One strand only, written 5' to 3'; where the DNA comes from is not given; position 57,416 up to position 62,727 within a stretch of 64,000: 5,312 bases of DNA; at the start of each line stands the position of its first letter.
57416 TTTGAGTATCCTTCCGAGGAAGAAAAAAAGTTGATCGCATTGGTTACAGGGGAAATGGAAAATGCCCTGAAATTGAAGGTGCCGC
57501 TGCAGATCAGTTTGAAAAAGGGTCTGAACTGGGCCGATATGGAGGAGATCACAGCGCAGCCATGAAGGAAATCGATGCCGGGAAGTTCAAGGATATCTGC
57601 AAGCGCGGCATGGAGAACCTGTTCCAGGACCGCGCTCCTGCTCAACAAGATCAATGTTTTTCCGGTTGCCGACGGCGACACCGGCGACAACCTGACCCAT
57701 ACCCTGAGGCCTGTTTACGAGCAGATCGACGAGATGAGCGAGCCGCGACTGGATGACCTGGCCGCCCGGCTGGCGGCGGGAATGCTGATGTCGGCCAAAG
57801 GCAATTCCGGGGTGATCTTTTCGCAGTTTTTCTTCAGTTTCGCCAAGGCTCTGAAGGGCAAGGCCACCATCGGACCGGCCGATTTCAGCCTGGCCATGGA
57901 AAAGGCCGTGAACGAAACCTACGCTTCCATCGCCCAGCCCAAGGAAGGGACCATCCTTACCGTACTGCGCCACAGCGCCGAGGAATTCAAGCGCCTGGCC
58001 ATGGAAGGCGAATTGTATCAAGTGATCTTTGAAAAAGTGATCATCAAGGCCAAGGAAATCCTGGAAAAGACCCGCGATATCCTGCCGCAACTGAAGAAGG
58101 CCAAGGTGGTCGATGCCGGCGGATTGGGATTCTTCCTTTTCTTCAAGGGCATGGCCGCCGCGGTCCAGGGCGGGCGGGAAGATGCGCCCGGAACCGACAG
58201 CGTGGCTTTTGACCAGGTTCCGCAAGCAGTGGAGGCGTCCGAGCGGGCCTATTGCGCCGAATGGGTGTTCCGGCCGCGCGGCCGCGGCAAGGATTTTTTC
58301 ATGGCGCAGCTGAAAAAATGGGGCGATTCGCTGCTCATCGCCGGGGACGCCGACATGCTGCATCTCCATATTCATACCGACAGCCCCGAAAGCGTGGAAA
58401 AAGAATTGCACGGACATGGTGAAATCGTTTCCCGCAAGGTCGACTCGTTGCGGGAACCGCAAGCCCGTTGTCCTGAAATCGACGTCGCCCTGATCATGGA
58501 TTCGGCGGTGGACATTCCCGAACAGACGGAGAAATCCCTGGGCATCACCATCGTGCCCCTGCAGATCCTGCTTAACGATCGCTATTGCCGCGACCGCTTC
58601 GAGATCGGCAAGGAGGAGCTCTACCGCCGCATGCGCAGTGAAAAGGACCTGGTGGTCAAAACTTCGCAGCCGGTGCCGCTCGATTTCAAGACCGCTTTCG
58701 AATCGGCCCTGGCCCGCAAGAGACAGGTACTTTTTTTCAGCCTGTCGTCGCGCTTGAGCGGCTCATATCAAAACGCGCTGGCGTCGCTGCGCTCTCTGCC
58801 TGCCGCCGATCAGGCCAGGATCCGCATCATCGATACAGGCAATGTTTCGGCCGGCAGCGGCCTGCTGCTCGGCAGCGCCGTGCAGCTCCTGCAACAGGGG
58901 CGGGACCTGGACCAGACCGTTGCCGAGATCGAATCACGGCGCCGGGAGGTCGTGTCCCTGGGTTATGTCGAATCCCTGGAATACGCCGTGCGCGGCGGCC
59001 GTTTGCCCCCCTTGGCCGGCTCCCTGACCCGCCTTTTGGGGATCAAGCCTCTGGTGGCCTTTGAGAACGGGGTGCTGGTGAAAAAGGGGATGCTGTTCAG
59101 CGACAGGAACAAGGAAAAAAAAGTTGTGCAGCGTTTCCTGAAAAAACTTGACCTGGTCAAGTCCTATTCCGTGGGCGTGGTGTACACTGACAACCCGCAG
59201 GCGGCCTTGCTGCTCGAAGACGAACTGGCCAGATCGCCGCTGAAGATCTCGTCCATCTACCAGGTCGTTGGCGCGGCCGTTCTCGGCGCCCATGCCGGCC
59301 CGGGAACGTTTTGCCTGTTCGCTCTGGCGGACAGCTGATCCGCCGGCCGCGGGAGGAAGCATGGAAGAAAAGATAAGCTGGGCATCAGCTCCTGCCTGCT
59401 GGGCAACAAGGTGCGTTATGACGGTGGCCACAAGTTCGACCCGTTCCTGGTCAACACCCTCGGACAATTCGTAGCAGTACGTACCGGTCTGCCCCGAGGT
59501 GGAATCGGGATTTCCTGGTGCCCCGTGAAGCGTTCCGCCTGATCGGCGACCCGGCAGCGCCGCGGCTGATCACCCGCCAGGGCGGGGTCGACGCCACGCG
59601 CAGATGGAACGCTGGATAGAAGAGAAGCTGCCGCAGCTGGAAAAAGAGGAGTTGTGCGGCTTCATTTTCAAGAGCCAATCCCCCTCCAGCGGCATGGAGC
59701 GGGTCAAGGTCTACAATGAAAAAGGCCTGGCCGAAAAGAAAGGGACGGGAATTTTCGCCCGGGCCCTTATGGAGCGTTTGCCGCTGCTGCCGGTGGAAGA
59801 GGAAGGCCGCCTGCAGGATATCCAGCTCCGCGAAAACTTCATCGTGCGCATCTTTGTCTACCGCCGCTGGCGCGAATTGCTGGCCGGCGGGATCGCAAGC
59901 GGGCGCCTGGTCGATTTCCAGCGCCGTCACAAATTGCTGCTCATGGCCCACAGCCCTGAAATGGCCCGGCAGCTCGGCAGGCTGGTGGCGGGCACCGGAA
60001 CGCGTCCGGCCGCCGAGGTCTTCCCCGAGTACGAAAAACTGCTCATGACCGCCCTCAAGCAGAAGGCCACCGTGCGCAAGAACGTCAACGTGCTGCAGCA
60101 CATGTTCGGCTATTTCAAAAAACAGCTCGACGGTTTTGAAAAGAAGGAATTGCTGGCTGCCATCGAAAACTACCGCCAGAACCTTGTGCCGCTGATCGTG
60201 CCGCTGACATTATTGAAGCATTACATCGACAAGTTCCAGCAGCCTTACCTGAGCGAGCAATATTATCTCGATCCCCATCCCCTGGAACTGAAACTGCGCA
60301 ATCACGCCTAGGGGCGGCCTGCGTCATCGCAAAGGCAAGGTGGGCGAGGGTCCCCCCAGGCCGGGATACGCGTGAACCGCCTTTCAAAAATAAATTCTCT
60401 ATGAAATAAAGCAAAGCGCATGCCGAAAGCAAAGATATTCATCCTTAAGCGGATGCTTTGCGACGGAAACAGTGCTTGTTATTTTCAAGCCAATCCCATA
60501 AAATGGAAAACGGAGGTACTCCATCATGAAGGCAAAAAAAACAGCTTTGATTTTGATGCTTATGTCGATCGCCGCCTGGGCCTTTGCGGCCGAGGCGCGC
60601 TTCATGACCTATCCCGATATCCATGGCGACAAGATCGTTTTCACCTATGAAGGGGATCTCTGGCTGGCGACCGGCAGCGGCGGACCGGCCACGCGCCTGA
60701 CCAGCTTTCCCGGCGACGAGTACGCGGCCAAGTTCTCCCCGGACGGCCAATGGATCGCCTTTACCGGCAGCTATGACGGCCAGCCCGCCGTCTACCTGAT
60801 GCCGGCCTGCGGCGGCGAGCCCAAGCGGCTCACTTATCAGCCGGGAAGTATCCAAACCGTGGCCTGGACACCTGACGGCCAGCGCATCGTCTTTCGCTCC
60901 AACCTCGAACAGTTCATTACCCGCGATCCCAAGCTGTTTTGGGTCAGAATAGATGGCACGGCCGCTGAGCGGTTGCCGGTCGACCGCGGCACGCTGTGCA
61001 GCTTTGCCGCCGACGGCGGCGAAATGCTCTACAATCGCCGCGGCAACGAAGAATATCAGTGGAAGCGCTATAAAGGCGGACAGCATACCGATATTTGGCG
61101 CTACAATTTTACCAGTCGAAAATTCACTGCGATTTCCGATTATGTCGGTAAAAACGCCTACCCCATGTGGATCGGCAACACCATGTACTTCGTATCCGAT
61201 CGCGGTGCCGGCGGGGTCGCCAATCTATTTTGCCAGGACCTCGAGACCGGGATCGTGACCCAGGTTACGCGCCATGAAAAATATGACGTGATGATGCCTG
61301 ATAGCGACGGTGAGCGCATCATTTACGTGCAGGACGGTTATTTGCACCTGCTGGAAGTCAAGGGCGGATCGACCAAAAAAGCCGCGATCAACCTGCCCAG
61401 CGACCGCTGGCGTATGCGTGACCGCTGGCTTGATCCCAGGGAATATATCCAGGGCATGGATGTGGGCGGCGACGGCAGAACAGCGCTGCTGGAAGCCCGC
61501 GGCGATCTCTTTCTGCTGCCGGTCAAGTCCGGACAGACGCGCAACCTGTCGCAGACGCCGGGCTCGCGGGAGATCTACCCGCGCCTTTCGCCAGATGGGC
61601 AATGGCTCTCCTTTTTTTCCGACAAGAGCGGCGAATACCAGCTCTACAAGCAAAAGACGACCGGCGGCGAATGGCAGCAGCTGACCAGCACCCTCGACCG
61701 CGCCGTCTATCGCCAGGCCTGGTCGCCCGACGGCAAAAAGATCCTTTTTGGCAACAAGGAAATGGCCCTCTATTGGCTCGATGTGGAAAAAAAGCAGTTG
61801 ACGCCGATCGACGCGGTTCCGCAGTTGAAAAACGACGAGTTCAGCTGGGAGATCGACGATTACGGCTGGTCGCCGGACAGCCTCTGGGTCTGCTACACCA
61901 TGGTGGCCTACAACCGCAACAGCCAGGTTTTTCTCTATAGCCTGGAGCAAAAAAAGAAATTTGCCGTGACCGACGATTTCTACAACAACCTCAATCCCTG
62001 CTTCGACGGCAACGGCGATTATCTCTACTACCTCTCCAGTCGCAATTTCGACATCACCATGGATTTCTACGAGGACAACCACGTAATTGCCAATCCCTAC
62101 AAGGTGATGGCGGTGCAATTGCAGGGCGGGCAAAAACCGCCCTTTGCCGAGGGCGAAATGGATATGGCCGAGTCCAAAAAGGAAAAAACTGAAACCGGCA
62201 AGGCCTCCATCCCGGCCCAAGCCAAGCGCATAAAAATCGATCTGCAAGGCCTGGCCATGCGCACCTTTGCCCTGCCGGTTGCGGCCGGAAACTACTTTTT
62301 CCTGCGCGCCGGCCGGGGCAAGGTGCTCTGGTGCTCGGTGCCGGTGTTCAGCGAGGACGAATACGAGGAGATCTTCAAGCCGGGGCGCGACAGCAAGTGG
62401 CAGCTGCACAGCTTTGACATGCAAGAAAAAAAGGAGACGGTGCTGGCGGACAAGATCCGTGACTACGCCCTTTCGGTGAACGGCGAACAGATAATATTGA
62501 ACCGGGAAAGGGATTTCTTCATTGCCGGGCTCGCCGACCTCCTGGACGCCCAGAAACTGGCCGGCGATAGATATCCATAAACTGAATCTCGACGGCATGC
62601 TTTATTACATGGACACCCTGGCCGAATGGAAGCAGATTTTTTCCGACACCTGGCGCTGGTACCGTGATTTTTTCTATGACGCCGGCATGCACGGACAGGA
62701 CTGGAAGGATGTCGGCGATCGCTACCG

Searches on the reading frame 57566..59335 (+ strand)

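Call 54: search_protein_families(library=pfam, proteins=[window:57566-59335:+], max_evalue=0.00001)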
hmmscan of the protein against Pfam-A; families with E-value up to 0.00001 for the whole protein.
window:57566-59335:+ (590 aa): 3 families
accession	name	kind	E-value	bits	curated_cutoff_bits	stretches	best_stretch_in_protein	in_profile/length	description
PF02645.21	DegV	-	2.3e-54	185.1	27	1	307-587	2-278/280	Uncharacterised protein, DegV family COG1307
PF02734.22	Dak2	-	3.5e-40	138.2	27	1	33-197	1-173/174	DAK2 domain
PF21645.3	FakA-like_M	-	1.5e-13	50.8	24.9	1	228-297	3-75/80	Fatty acid kinase subunit A-like, middle domain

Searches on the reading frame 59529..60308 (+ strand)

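Call 55: search_protein_families(library=pfam, proteins=[window:59529-60308:+], max_evalue=0.0001)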
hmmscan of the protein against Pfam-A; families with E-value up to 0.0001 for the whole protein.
window:59529-60308:+ (260 aa): 2 families
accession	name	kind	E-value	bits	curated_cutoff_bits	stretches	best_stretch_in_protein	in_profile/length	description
PF08349.16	DUF1722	-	1.2e-46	158.2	22.5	1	135-251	1-117/117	Protein of unknown function (DUF1722)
PF04463.17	2-thiour_desulf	-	1.9e-14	54.3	34.7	1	24-92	74-141/141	2-thiouracil desulfurase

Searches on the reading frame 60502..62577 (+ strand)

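Call 55: search_protein_families(library=pfam, proteins=[window:60502-62577:+], max_evalue=0.0001)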
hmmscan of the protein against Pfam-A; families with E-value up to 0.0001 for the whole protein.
window:60502-62577:+ (692 aa): 4 families
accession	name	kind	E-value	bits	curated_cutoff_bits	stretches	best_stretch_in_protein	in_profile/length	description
PF07676.18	PD40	-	2.3e-27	94.8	20.9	2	352-382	7-37/38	WD40-like Beta Propeller Repeat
PF00930.27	DPPIV_N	-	2.3e-16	59.9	22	0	420-509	22-95/354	Dipeptidyl peptidase IV (DPP IV) N-terminal region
PF25174.1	Beta-prop_THOC3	-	6e-09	35.7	305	0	397-466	86-147/272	THOC3 beta-propeller domain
PF00400.38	WD40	-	2.2e-06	28.4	27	0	75-93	16-33/39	WD domain, G-beta repeat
